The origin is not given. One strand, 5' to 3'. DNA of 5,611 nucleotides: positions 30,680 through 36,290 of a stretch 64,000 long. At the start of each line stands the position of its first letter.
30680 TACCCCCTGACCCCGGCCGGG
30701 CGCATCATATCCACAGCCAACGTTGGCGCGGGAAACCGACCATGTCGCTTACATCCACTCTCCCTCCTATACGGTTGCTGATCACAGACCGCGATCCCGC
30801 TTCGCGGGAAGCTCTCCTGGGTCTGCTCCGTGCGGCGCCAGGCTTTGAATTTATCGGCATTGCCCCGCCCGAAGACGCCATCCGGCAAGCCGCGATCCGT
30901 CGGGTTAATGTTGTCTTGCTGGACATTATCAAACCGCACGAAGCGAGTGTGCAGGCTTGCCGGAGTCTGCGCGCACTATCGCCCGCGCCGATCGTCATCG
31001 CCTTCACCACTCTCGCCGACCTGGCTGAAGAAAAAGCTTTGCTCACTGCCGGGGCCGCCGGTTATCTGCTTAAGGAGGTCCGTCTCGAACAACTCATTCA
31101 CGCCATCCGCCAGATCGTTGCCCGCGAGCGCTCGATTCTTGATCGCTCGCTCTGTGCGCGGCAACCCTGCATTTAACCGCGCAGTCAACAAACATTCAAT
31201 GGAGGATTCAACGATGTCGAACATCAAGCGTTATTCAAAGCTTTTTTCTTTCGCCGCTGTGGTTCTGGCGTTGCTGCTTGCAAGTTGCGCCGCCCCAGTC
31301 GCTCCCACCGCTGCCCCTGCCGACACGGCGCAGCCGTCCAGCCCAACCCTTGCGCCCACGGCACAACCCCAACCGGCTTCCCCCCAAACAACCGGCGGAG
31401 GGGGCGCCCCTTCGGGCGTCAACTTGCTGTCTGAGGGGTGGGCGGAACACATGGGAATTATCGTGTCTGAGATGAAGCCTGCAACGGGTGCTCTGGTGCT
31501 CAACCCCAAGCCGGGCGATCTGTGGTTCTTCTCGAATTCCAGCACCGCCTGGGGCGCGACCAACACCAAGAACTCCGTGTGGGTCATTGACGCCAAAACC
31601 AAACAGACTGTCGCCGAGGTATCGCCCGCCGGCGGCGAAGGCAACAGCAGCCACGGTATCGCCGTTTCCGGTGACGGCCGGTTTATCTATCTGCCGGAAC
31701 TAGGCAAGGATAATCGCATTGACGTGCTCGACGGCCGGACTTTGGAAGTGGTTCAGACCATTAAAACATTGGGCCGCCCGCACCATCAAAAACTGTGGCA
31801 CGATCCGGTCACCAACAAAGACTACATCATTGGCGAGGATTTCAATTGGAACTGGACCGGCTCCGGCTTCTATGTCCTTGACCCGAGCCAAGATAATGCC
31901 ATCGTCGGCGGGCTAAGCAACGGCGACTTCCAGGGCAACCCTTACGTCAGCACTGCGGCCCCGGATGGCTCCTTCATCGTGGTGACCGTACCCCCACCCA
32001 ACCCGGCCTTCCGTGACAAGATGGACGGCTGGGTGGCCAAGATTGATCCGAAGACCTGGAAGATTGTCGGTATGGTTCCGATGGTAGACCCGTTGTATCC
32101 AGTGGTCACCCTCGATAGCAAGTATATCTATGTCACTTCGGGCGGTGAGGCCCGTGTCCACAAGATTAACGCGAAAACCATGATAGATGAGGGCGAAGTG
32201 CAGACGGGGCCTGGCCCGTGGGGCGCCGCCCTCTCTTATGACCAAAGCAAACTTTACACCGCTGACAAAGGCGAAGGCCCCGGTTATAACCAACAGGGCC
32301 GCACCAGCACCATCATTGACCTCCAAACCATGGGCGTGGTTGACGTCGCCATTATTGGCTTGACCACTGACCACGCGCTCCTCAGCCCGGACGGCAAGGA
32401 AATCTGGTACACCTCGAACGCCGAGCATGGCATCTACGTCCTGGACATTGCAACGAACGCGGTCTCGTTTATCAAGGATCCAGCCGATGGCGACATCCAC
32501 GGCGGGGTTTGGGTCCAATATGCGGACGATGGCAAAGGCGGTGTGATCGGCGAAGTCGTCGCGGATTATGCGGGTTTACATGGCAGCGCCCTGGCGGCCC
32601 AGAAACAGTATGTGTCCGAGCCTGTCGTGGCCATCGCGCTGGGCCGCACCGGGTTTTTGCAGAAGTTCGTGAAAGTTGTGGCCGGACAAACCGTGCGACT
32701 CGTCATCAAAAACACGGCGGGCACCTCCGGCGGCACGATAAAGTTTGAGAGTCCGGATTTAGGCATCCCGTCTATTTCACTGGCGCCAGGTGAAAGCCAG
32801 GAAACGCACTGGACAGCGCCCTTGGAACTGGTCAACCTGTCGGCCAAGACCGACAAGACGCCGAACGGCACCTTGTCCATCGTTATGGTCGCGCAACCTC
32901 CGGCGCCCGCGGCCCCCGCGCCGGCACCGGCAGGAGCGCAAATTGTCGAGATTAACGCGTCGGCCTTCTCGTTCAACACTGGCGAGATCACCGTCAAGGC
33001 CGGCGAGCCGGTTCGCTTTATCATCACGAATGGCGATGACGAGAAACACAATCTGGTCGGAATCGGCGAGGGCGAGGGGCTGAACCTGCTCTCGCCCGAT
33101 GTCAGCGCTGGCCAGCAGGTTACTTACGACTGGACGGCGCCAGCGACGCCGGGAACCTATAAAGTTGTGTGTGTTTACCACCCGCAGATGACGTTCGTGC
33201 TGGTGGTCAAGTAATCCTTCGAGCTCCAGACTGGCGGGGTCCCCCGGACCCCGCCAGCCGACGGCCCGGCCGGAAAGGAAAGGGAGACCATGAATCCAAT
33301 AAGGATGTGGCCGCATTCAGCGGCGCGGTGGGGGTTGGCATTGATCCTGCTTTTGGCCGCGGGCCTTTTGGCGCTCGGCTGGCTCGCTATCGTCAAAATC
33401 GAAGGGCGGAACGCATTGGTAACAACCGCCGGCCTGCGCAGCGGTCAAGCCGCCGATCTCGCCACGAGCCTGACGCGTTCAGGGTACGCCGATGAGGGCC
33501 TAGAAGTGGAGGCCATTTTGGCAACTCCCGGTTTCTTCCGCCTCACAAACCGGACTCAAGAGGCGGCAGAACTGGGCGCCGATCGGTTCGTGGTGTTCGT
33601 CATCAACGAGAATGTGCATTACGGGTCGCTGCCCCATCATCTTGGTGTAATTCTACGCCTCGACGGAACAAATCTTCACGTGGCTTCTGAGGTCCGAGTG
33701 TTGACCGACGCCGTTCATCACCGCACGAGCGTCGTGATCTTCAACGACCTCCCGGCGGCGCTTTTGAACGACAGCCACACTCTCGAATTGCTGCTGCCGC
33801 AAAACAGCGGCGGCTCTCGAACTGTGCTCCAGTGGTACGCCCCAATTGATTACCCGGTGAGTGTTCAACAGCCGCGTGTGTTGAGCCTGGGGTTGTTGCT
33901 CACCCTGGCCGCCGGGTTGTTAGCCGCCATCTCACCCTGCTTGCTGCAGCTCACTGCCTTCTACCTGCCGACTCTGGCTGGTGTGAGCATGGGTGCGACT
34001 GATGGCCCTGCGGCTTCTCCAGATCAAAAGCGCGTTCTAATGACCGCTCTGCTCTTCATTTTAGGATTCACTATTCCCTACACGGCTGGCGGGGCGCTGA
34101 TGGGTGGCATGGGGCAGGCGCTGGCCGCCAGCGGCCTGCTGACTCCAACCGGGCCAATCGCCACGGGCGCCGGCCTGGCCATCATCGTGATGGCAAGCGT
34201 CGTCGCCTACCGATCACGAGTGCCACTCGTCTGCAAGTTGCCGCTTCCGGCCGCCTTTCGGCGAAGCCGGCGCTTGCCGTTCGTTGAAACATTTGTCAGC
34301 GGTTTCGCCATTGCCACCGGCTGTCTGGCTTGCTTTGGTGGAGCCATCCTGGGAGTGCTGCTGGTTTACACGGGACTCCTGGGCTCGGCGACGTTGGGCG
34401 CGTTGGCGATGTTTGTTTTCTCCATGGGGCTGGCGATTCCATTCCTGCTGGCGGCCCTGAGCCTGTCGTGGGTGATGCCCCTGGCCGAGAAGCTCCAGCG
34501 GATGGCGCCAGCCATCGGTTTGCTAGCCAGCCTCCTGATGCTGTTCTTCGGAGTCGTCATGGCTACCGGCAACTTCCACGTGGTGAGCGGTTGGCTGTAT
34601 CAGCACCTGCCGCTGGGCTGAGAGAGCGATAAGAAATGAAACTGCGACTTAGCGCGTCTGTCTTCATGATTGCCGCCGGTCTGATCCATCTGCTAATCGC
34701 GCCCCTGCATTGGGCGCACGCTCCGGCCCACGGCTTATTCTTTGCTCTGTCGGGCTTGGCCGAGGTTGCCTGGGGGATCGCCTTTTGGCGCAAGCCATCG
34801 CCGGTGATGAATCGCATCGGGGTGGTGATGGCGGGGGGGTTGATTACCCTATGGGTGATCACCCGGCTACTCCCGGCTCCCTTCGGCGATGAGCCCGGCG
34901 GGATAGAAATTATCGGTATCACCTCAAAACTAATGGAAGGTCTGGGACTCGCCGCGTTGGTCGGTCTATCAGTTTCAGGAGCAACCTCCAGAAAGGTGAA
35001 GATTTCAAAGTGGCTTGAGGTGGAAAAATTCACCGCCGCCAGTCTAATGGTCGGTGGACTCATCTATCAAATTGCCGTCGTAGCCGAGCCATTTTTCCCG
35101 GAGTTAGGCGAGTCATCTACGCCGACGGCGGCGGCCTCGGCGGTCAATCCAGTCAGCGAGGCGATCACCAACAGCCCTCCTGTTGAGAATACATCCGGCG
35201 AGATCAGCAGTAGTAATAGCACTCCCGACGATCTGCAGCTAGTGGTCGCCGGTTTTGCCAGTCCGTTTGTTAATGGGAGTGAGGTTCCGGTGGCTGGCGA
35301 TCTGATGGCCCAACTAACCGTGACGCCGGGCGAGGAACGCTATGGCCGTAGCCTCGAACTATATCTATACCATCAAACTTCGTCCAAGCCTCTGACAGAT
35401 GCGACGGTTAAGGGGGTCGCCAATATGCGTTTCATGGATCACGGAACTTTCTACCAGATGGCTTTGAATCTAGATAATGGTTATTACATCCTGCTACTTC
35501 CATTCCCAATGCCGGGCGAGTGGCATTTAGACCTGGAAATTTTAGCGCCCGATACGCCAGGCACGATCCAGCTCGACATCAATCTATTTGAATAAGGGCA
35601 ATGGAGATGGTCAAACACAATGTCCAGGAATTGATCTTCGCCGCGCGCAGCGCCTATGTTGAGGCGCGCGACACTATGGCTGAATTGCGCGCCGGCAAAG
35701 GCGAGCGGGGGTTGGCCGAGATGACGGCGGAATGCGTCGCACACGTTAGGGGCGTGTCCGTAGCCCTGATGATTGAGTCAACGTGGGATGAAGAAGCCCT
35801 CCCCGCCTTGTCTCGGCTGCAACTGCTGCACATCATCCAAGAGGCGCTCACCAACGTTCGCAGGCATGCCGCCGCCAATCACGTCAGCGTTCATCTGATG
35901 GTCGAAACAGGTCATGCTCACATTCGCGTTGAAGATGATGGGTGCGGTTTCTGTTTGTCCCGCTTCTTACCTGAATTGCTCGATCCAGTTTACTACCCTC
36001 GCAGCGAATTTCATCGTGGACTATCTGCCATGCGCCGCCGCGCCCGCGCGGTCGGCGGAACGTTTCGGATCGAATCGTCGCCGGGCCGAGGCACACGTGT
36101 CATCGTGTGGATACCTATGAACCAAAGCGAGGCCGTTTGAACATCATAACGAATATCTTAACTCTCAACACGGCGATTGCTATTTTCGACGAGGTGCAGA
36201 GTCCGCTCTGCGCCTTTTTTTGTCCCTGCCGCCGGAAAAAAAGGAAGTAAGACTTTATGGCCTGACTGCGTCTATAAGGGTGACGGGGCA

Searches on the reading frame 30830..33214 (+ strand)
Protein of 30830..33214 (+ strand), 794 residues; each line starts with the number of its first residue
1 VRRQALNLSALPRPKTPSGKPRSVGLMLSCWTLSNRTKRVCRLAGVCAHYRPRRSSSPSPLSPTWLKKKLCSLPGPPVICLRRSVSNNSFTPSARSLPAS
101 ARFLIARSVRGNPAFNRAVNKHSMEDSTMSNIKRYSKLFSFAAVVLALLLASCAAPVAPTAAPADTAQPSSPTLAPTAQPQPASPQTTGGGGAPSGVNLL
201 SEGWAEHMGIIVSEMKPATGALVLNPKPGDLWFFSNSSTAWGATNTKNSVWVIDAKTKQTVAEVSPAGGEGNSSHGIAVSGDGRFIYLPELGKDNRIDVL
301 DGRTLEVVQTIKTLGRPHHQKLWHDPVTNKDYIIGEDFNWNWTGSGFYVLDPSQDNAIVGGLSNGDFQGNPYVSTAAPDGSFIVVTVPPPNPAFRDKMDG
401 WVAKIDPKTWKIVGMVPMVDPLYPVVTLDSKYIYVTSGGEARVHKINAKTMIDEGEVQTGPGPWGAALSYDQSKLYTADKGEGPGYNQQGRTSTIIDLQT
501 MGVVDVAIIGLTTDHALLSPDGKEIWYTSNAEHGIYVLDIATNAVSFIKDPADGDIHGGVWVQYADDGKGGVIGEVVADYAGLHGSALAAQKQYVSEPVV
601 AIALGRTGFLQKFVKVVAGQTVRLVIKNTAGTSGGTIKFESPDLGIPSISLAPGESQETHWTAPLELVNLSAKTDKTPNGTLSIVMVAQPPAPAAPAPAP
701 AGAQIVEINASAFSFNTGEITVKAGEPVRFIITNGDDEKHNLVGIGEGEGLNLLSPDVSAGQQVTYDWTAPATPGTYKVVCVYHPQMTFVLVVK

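Call 63: search_protein_families(library=pfam, proteins=[window:30830-33214:+], max_evalue=0.00001)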
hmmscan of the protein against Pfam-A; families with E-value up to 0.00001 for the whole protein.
window:30830-33214:+ (794 aa): 1 family
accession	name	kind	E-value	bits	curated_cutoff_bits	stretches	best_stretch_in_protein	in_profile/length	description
PF13473.12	Cupredoxin_1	-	8.3e-13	48.7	27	1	700-793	17-104/104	Cupredoxin-like domain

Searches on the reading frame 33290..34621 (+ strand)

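Call 63: search_protein_families(library=pfam, proteins=[window:33290-34621:+], max_evalue=0.00001)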
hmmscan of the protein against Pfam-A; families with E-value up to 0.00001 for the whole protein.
window:33290-34621:+ (443 aa): 1 family
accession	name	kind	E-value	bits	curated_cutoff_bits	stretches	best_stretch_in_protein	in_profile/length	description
PF02683.22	DsbD_TM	-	4.7e-12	46.1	27.1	1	202-402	5-195/219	Cytochrome C biogenesis protein transmembrane domain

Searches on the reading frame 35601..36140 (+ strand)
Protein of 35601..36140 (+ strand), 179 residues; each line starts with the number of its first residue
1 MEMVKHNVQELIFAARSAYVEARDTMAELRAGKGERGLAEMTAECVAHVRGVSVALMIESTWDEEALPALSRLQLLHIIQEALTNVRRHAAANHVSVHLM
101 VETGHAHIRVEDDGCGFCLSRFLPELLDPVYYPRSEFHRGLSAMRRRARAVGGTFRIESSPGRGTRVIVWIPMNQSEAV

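Call 64: search_protein_families(library=pfam, proteins=[window:35601-36140:+], max_evalue=0.00001)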
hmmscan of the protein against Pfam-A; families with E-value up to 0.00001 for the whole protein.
window:35601-36140:+ (179 aa): 1 family
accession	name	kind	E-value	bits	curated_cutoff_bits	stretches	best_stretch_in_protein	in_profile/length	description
PF02518.31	HATPase_c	-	1.4e-16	61.3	26.4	1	73-174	4-110/111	Histidine kinase-, DNA gyrase B-, and HSP90-like ATPase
